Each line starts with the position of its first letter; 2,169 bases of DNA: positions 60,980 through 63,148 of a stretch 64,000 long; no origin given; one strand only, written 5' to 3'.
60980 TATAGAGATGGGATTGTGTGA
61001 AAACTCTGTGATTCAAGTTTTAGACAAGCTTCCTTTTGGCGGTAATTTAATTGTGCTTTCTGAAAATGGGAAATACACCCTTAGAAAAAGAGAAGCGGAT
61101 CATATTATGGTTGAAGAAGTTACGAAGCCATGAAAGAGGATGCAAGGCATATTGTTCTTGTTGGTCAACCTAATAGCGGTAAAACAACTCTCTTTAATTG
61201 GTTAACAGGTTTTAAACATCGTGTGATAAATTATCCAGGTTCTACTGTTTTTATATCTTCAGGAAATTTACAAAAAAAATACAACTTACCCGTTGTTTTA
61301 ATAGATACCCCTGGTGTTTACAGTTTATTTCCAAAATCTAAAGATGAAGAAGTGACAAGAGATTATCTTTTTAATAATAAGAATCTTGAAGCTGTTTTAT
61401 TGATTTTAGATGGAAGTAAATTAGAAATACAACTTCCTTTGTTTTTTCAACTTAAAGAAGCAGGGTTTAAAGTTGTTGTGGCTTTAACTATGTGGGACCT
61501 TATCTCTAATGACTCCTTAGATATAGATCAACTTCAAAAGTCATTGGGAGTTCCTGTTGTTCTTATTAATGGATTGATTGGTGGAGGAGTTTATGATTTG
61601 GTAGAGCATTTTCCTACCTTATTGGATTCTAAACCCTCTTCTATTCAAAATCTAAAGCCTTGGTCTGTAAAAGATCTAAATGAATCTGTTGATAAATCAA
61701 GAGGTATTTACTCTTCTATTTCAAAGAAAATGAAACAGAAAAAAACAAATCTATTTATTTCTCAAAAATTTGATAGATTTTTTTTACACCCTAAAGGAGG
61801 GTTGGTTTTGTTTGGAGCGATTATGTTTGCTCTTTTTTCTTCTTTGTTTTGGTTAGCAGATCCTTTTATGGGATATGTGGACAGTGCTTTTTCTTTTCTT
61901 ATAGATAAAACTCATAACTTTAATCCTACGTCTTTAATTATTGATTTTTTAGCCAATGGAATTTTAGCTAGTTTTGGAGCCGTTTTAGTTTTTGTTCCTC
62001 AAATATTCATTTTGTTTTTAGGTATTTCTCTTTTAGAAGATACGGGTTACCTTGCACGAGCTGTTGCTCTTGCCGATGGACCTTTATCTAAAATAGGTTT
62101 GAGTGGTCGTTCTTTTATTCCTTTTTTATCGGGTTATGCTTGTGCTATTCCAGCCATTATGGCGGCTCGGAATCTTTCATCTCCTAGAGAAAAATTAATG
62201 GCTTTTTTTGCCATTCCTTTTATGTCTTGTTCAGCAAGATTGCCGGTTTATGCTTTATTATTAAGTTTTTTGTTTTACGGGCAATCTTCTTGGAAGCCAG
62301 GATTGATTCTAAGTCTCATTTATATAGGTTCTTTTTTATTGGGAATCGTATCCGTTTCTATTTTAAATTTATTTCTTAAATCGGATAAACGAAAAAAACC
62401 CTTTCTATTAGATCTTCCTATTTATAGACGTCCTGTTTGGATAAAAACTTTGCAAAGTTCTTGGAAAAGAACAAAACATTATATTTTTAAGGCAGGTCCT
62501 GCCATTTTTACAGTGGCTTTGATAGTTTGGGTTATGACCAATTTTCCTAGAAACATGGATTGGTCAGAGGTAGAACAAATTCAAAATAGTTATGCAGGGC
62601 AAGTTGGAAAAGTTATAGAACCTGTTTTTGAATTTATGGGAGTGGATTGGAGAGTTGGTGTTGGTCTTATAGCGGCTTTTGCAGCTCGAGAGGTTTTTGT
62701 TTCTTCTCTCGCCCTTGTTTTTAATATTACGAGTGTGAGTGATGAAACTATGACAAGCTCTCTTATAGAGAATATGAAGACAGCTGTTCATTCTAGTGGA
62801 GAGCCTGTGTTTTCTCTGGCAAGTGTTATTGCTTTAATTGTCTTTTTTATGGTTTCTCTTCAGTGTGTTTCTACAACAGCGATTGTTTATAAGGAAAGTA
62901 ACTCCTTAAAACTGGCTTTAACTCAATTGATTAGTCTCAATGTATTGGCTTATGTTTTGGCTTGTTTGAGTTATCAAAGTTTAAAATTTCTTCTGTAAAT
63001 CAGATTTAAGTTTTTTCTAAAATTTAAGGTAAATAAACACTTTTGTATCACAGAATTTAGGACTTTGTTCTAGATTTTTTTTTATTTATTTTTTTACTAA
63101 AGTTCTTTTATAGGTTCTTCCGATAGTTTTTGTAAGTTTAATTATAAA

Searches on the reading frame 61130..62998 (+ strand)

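Call 74: search_protein_families(library=pfam, proteins=[window:61130-62998:+], max_evalue=0.001)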
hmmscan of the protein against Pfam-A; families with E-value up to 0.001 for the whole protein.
window:61130-62998:+ (622 aa): 5 families
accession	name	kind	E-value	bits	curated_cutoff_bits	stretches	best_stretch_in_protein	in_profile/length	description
PF02421.24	FeoB_N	-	1.5e-40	138.7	27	1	7-159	2-154/156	Ferrous iron transport protein B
PF07670.19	Gate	-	3.9e-29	101.6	29.6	2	285-379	1-102/104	Nucleoside recognition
PF01926.29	MMR_HSR1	-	1.2e-16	61.3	21.9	1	8-101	2-92/113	50S ribosome-binding GTPase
PF07664.17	FeoB_C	-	4.2e-07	30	26.6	1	396-447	3-54/54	Ferrous iron transport protein B C terminus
PF00350.29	Dynamin_N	-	0.00019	22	27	0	49-85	97-130/168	Dynamin family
